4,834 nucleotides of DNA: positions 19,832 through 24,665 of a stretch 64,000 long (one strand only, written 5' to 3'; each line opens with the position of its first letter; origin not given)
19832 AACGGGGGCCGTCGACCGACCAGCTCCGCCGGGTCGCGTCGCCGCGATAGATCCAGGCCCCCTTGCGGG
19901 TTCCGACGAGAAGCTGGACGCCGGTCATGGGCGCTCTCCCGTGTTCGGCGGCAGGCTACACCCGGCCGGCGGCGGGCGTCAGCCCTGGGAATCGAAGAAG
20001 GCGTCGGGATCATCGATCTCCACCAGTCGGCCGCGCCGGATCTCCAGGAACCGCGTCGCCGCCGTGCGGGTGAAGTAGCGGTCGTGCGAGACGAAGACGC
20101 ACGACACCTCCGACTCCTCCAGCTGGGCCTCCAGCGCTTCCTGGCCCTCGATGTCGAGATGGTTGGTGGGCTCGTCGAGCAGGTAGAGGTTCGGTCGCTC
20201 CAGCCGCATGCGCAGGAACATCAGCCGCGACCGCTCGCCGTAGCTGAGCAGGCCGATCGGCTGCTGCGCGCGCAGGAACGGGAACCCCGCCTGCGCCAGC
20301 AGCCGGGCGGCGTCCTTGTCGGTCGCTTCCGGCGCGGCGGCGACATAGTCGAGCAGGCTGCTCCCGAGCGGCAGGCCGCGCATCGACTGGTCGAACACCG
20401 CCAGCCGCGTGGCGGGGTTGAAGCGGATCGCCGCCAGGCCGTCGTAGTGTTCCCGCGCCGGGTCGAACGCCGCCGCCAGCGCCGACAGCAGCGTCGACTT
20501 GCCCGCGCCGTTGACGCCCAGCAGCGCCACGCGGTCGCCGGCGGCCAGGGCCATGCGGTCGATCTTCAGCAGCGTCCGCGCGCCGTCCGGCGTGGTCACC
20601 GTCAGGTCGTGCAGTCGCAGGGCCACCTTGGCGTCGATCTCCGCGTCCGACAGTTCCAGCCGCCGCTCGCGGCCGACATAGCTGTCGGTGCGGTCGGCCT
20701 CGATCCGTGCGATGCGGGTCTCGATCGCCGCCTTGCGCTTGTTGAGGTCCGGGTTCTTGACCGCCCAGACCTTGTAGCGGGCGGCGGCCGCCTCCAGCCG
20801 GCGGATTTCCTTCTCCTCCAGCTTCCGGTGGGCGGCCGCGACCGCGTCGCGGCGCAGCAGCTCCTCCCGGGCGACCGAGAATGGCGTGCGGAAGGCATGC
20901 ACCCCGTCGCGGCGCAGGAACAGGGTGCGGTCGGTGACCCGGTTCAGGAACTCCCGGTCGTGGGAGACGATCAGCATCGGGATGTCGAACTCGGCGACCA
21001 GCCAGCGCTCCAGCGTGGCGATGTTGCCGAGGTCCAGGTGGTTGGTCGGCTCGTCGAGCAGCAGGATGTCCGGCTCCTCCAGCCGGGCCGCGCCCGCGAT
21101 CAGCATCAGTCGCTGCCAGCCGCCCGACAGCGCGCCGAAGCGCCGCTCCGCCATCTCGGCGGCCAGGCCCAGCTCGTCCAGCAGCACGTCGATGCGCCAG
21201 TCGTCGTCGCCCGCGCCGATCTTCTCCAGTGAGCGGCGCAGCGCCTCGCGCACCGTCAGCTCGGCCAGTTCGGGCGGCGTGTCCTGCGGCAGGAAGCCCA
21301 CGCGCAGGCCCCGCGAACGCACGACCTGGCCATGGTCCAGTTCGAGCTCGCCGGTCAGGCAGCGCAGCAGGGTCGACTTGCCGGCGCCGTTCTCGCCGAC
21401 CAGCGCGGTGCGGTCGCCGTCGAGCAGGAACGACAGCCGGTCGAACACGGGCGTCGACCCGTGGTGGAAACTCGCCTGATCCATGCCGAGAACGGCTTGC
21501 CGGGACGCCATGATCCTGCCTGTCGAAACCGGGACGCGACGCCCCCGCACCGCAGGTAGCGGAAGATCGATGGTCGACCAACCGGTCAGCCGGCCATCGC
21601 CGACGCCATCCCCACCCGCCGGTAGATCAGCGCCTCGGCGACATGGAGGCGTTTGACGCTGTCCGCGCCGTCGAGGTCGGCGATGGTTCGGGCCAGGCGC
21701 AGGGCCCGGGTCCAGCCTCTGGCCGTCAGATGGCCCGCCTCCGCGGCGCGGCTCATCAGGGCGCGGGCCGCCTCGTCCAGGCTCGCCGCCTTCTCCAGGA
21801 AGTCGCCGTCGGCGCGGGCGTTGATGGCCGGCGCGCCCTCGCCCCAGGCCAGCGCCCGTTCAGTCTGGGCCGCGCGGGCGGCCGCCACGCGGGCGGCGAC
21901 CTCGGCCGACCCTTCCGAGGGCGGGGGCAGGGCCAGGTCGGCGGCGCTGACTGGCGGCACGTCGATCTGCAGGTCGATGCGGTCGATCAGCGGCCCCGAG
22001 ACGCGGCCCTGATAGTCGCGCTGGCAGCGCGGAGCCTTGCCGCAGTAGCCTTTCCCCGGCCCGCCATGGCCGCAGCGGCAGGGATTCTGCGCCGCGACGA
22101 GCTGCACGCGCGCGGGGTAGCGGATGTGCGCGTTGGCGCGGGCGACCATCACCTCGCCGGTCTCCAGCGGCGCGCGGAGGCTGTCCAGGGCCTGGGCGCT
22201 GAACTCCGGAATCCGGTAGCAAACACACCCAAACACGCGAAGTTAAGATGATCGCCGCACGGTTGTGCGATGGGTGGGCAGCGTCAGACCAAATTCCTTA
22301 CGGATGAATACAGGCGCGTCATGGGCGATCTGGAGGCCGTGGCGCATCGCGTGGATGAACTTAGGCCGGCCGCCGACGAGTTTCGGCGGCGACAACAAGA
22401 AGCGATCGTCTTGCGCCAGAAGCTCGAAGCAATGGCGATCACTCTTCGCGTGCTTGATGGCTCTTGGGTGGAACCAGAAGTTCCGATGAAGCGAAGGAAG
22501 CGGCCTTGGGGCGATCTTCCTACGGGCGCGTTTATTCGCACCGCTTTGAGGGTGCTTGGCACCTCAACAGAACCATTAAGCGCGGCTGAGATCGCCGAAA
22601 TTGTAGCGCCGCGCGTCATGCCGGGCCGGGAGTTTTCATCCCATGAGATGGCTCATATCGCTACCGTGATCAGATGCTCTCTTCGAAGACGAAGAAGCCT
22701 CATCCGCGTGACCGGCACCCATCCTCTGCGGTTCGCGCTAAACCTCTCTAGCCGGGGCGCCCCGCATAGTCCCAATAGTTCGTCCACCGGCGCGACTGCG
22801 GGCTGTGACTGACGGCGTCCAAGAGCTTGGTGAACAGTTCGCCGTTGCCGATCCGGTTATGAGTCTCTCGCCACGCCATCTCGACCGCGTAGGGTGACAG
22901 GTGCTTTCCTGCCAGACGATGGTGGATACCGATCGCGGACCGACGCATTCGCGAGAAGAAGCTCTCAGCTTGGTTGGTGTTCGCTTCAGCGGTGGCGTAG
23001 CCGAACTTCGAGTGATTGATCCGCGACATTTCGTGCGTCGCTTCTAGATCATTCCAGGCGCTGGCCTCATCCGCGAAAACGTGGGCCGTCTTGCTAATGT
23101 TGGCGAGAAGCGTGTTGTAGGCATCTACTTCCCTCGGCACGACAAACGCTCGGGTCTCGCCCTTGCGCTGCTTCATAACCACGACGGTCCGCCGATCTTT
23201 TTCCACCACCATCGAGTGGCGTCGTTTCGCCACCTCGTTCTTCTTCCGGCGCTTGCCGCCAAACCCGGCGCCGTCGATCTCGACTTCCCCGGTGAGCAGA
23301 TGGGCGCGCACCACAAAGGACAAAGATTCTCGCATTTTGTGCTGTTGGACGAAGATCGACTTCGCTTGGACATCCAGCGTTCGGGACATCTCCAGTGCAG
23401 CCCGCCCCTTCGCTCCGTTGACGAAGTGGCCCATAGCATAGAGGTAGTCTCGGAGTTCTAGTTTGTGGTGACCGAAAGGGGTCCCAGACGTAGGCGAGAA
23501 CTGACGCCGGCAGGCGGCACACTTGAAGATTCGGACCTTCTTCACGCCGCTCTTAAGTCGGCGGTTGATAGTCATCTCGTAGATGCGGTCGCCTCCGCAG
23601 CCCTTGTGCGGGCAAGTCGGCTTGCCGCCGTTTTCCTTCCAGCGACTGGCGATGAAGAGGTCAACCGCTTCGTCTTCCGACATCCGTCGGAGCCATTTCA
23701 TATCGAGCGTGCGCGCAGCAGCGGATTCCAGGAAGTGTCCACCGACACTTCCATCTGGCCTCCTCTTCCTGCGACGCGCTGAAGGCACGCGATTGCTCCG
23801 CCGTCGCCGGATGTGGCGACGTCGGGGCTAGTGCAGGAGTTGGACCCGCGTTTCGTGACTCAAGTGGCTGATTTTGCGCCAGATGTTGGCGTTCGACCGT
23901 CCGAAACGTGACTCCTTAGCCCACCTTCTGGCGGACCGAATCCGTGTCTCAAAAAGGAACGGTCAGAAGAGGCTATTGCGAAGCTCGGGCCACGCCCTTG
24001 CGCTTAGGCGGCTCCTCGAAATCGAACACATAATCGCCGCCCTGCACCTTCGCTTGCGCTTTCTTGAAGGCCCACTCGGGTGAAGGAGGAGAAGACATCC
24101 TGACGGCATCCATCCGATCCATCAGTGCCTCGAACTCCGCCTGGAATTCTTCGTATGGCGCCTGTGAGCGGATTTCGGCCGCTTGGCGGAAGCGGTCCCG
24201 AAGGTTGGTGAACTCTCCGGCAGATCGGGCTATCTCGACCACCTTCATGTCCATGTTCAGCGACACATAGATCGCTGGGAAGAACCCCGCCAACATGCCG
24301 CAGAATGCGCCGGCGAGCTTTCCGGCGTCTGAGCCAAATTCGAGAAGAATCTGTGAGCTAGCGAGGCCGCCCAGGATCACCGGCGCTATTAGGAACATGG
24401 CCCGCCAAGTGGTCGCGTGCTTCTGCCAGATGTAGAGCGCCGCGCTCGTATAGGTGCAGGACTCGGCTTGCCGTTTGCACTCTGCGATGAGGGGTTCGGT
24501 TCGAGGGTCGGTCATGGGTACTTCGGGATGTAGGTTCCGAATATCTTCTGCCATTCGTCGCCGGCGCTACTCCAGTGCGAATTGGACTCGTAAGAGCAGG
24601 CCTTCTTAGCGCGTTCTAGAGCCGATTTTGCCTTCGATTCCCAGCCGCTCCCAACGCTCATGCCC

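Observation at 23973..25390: Translationally coupled SMODS nucleotidyltransferase + SLATT two-TM effector carried as transposon cargo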

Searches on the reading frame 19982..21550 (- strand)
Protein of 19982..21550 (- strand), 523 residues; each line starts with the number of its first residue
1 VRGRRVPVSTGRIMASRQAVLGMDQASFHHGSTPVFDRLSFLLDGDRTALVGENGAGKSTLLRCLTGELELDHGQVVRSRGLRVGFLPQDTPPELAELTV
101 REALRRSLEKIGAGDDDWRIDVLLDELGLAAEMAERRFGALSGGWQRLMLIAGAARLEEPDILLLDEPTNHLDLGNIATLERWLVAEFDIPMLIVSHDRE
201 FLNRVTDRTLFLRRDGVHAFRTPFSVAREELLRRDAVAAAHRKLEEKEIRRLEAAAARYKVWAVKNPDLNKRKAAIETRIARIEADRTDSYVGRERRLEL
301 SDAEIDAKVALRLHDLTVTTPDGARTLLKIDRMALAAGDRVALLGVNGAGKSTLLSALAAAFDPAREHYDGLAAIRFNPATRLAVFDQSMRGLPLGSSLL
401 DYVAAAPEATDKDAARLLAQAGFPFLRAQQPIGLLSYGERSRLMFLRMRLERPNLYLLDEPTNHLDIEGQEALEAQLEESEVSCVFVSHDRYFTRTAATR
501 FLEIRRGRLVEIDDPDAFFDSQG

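Call 7: search_protein_families(library=pfam, proteins=[window:19982-21550:-], max_evalue=0.01)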
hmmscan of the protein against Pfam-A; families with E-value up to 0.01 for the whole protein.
window:19982-21550:- (523 aa): 28 families (the best 25 are shown)
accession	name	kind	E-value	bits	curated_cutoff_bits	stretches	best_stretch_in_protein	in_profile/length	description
PF00005.33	ABC_tran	-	4.6e-43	147.5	25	2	44-170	10-137/137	ABC transporter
PF13304.12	AAA_21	-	1.7e-16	61.6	27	2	48-66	2-20/304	AAA domain, putative AbiEii toxin, Type IV TA system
PF13555.12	AAA_29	-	9.2e-11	41.8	27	2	336-367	20-51/61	P-loop containing region of AAA domain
PF02463.25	SMC_N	-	1.3e-10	41.6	40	0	44-203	23-203/220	RecF/RecN/SMC N terminal domain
PF03193.22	RsgA_GTPase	-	4e-10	40.2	30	1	24-78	85-139/174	RsgA GTPase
PF13476.12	AAA_23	-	1e-08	36.5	27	1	47-66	21-40/201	AAA domain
PF13191.12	AAA_16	-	1.2e-08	36.1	32.6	1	50-166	29-139/167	AAA ATPase domain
PF01926.29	MMR_HSR1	-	2e-06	28.3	21.9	0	48-68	2-22/113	50S ribosome-binding GTPase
PF13401.12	AAA_22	-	2.1e-06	28.5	27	1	49-193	9-119/130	AAA domain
PF11398.14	DUF2813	-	2.3e-06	27.7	21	0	330-369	14-53/372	Protein of unknown function (DUF2813)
PF05729.18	NACHT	-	2e-05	24.9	26.7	0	48-72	3-27/167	NACHT domain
PF18751.7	Ploopntkinase3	-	3e-05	24.1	27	0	342-369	7-32/187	P-loop Nucleotide Kinase3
PF13175.12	AAA_15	-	4e-05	23.9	32.1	0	47-65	25-43/374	AAA ATPase domain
PF13604.12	AAA_30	-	5.2e-05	23.5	27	0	335-366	14-46/191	AAA domain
PF13481.12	AAA_25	-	5.8e-05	23.2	27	0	334-361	29-56/195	AAA domain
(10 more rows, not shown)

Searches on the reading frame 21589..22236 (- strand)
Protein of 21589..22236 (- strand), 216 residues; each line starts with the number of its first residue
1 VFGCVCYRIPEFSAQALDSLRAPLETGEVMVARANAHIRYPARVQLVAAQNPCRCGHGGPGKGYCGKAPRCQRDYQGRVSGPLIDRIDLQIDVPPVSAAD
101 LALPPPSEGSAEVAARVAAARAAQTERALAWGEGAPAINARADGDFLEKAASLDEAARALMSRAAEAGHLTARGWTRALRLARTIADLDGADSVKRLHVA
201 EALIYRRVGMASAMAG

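Call 7: search_protein_families(library=pfam, proteins=[window:21589-22236:-], max_evalue=0.01)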
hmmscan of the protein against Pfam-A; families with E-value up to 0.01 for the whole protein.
window:21589-22236:- (216 aa): 2 families
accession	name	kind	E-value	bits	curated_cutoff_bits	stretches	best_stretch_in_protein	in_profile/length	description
PF01078.27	Mg_chelatase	-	4.5e-31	108.3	20.3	1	9-100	115-206/207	Magnesium chelatase, subunit ChlI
PF13335.12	Mg_chelatase_C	-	8.5e-26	90.8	26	1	108-206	2-94/94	Magnesium chelatase, subunit ChlI C-terminal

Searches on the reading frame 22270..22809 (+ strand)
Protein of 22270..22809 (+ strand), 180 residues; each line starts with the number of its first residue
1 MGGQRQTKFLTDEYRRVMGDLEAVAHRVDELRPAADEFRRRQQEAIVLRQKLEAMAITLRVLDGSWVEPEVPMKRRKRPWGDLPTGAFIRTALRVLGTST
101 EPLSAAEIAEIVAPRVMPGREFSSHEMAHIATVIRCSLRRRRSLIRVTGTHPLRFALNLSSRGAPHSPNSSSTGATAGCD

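Call 7: search_protein_families(library=pfam, proteins=[window:22270-22809:+], max_evalue=0.01)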
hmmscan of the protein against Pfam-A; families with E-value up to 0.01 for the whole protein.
window:22270-22809:+ (180 aa): 0 families

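Call 8: search_protein_families(library=ncbifam, proteins=[window:22270-22809:+], max_evalue=0.01)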
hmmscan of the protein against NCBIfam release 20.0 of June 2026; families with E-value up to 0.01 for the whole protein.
window:22270-22809:+ (180 aa): 0 families

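Call 69: search_protein_families(library=phrogs, proteins=[window:22270-22809:+], max_evalue=0.1)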
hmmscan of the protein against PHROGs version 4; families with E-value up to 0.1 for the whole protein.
window:22270-22809:+ (180 aa): 1 family
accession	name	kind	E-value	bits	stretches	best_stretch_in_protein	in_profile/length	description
phrog_7550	-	unknown function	0.068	14.2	0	8-30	21-43/80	-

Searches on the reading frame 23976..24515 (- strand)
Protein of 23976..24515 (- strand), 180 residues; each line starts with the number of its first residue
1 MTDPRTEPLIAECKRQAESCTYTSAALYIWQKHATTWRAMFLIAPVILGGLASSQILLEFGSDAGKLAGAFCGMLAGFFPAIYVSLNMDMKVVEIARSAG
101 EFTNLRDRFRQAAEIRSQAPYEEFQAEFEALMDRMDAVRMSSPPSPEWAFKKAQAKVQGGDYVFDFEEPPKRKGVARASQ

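Call 3: search_protein_families(library=pfam, proteins=[window:23976-24515:-], max_evalue=1)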
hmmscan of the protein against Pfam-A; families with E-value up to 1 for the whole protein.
window:23976-24515:- (180 aa): 1 family
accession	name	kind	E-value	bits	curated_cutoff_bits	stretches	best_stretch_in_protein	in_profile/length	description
PF18186.6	SLATT_4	-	0.0021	18.2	27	1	35-159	27-155/165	SMODS and SLOG-associating 2TM effector domain family 4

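Call 4: search_protein_families(library=padloc, proteins=[window:23976-24515:-], max_evalue=1)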
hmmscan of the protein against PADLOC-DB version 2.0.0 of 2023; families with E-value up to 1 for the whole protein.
window:23976-24515:- (180 aa): 6 families
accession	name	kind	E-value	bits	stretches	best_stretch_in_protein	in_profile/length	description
PDLC00706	Effector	-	1.2e-61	205.5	1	4-168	3-165/172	2TM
PDLC00712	Effector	-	1.2e-14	52.7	1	8-163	11-163/171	2TM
PDLC00710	Effector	-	5.5e-13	47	1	5-169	10-172/176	2TM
PDLC03811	RTasSLATT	-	2.5e-12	44.9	1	1-160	1-156/158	DRT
PDLC00677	Effector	-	4.4e-06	24.9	1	11-157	12-155/170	2TM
PDLC00696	Effector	-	9e-06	23.5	1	38-167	39-173/189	2TM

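Call 8: search_protein_families(library=ncbifam, proteins=[window:23976-24515:-], max_evalue=0.01)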
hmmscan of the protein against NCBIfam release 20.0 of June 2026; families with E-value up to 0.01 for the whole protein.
window:23976-24515:- (180 aa): 2 families
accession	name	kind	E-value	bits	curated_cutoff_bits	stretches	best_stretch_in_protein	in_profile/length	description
NF033632.1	SLATT_4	domain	4.7e-15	55.8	55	1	12-159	1-152/154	SLATT domain-containing protein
NF033634.1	SLATT_1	domain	0.0036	17.3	41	1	31-134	21-123/132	SLATT domain-containing protein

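Call 10: search_solved_structures(query=window:23976-24515:-, max_evalue=1, show_alignments=1)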
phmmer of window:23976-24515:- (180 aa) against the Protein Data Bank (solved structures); distinct sequences matched with E-value up to 1: 3.
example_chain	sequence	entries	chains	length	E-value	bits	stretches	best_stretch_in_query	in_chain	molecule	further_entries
1sg9_A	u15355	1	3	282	0.0094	18.9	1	62-166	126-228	hemK protein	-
1nv8_A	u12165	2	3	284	0.0096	18.9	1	62-166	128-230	hemK protein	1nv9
1vq1_A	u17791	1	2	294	0.01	18.8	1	62-166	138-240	N5-glutamine methyltransferase, HemK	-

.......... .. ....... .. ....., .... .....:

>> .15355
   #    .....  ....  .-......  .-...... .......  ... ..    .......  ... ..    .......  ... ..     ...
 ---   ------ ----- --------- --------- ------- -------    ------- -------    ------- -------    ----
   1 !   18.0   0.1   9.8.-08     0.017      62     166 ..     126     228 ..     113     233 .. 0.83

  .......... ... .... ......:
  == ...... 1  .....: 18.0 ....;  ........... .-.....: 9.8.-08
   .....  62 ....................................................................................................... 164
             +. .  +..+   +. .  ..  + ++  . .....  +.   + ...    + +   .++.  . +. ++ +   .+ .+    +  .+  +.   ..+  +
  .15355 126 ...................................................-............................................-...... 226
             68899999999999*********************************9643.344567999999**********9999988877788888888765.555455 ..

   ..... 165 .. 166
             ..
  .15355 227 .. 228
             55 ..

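Call 69: search_protein_families(library=phrogs, proteins=[window:23976-24515:-], max_evalue=0.1)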
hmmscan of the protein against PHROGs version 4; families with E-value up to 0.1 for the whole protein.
window:23976-24515:- (180 aa): 1 family
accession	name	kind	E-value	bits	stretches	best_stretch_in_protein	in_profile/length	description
phrog_19123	-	moron, auxiliary metabolic gene and host takeover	0.073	14.2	0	40-87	4-49/72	membrane protein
